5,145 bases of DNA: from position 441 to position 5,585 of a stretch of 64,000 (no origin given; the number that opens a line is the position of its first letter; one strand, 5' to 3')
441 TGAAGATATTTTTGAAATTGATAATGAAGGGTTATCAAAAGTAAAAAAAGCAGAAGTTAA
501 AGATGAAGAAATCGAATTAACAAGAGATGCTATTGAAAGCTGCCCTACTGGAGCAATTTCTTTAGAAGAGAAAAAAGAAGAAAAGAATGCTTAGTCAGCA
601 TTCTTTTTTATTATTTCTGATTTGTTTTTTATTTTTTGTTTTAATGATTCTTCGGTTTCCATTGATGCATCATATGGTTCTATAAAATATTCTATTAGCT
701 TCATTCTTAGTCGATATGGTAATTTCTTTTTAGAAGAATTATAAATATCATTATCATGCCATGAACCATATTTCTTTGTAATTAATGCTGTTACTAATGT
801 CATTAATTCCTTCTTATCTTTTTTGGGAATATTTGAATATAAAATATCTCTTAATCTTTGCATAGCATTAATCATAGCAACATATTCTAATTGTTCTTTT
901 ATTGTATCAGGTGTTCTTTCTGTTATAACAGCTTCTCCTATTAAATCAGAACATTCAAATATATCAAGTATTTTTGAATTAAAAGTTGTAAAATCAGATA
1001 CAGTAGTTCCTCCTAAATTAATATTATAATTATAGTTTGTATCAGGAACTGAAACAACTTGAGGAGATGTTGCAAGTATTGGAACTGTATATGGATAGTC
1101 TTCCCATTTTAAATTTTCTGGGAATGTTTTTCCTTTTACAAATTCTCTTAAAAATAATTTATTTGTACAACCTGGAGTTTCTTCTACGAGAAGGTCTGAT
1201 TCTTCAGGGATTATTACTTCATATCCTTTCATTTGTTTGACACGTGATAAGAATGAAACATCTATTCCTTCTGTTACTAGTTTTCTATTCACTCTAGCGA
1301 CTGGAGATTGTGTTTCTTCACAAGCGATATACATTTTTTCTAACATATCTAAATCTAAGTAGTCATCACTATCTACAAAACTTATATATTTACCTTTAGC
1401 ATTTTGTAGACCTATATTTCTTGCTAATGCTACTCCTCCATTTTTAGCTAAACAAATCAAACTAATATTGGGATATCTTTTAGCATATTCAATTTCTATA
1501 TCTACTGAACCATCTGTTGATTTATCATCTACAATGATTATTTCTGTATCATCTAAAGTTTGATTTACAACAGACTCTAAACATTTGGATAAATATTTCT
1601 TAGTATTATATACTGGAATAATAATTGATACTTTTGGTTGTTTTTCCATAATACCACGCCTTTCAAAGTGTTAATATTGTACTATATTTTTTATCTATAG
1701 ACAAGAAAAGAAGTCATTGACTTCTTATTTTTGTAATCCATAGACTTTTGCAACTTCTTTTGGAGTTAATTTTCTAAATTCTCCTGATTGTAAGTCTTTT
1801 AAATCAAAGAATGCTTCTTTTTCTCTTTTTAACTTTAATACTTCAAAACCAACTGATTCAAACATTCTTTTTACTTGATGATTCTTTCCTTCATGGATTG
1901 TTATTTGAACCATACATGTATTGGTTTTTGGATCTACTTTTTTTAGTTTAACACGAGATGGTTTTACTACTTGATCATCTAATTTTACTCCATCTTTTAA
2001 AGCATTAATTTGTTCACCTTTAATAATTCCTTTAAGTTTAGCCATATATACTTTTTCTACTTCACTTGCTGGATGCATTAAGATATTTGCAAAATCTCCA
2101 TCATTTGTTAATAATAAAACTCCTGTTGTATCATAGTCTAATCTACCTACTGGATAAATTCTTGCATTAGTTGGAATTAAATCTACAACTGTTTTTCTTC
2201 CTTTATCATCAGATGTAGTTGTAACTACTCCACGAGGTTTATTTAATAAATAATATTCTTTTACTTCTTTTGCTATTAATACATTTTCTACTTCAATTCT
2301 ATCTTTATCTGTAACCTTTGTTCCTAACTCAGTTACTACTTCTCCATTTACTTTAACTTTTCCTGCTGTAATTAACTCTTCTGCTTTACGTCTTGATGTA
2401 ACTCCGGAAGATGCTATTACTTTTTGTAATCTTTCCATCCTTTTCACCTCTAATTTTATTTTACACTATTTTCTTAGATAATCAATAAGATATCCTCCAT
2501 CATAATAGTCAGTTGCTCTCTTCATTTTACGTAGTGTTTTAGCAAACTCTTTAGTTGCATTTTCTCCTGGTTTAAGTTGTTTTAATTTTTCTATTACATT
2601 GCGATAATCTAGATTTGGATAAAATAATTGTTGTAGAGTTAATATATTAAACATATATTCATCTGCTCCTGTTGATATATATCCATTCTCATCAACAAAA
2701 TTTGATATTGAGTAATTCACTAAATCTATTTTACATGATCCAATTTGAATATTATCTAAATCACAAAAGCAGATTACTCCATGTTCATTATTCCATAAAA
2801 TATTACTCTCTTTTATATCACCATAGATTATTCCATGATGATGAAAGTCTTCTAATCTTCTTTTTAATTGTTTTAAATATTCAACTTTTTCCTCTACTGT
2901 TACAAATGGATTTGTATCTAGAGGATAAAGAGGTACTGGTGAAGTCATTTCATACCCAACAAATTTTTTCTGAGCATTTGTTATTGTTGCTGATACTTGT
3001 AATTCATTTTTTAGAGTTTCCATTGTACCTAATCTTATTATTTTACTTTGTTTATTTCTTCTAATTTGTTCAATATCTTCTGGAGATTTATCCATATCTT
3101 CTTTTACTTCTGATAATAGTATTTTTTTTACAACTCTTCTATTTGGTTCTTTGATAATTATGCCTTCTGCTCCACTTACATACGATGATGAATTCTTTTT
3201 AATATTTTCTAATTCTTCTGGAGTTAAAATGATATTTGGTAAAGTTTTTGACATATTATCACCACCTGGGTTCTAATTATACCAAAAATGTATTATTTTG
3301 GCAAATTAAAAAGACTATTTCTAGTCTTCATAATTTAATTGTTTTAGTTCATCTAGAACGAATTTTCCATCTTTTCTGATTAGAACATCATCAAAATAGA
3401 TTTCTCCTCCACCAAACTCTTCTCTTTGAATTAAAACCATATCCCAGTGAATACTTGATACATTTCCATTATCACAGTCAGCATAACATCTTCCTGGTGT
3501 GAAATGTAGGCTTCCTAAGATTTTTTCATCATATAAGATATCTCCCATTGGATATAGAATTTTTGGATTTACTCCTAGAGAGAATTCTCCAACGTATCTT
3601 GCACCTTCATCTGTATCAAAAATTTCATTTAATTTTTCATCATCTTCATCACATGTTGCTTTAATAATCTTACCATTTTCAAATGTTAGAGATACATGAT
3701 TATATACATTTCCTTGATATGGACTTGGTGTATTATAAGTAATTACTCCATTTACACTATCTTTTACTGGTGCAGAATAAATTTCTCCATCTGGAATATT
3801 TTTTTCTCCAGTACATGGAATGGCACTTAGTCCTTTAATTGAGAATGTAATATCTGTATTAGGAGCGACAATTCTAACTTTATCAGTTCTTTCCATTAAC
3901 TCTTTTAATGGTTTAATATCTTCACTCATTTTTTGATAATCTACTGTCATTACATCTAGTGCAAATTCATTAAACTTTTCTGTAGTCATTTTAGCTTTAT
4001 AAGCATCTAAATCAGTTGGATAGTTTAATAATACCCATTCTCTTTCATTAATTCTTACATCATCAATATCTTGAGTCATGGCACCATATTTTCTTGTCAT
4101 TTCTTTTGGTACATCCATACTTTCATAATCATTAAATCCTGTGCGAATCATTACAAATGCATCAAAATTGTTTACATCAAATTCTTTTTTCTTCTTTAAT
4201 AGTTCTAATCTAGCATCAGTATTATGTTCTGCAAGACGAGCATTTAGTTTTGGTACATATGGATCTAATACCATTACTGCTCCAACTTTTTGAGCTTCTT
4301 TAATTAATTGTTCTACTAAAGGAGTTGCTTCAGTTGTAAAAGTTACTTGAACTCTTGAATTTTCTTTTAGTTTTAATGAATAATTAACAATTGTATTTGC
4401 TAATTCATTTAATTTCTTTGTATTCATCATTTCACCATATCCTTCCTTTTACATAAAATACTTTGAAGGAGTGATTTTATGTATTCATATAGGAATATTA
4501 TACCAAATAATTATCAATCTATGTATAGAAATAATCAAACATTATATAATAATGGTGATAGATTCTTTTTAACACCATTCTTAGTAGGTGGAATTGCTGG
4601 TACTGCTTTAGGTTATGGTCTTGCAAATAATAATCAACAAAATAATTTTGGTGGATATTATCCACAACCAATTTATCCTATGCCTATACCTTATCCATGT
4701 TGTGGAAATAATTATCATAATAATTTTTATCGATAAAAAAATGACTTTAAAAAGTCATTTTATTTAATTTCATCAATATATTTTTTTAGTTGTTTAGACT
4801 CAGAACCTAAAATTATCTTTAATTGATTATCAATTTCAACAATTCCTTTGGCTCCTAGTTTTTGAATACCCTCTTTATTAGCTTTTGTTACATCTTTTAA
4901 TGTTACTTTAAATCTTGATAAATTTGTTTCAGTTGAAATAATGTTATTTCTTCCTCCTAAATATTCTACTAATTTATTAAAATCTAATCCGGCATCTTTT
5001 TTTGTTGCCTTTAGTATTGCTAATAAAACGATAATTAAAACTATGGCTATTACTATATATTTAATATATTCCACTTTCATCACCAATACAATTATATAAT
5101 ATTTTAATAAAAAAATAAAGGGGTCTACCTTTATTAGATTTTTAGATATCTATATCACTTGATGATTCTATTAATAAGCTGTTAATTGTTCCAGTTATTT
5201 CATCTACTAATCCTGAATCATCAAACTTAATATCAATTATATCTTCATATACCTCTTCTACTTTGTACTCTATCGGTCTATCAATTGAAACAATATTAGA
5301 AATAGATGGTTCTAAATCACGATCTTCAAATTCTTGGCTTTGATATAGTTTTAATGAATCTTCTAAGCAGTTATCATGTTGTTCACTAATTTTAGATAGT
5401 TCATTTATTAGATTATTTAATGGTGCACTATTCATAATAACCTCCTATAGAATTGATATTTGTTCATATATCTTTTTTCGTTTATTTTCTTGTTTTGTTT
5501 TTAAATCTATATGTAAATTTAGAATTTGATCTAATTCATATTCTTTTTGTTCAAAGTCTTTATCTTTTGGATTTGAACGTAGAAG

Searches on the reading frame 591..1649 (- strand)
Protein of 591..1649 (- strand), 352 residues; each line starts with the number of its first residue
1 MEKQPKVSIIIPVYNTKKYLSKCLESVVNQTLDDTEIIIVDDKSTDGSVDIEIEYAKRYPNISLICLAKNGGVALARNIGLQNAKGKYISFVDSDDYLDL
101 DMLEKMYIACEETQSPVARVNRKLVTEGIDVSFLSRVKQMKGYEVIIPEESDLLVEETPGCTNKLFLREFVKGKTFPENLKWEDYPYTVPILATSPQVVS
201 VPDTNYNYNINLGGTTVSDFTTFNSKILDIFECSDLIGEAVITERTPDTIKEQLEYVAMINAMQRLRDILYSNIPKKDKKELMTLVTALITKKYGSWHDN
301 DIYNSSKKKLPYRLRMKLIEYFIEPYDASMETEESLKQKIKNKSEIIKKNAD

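Call 11: search_protein_families(library=pfam, max_evalue=0.00001, proteins=[window:591-1649:-])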
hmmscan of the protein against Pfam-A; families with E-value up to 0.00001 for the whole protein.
window:591-1649:- (352 aa): 3 families
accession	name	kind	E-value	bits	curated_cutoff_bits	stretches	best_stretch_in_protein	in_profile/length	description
PF00535.33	Glycos_transf_2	-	8.3e-34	117.4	23.3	1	8-124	1-117/168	Glycosyl transferase family 2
PF10111.15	Glyco_tranf_2_2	-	3.7e-11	43.5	27.3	1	8-107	1-103/276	Glycosyltransferase like family 2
PF13641.12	Glyco_tranf_2_3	-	2e-10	41.5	27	1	5-106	1-107/230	Glycosyltransferase like family 2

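Call 99: find_encoding_contigs(protein=window:591-1649:-, flank=10000, max_places=2)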
Protein window:591-1649:- (352 aa): no gene with exactly this product is on record in the collection.

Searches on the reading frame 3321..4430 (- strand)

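Call 11: search_protein_families(library=pfam, max_evalue=0.00001, proteins=[window:3321-4430:-])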
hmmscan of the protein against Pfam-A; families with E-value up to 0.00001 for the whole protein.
window:3321-4430:- (369 aa): 1 family
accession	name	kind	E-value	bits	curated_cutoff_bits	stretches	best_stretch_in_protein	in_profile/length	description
PF02073.20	Peptidase_M29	-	7.9e-49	167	27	1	4-339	2-388/406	Thermophilic metalloprotease (M29)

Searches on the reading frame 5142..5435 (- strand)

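Call 5: search_protein_families(library=pfam, max_evalue=1, proteins=[window:5142-5435:-])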
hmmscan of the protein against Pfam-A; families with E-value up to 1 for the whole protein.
window:5142-5435:- (97 aa): 2 families
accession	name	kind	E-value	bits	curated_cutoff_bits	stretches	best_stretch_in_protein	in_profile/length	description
PF24564.1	DUF7605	-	0.073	13.4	27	1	10-67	70-127/183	Domain of unknown function (DUF7605)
PF16538.11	FlgT_C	-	0.15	13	27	1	26-80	18-69/77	Flagellar assembly protein T, C-terminal domain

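Call 6: search_protein_families(library=ncbifam, max_evalue=1, proteins=[window:5142-5435:-])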
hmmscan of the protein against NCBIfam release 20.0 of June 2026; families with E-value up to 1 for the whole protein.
window:5142-5435:- (97 aa): 0 families

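Call 92: search_protein_families(library=phrogs, max_evalue=0.01, proteins=[window:5142-5435:-])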
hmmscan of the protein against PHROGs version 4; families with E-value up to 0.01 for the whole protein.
window:5142-5435:- (97 aa): 0 families
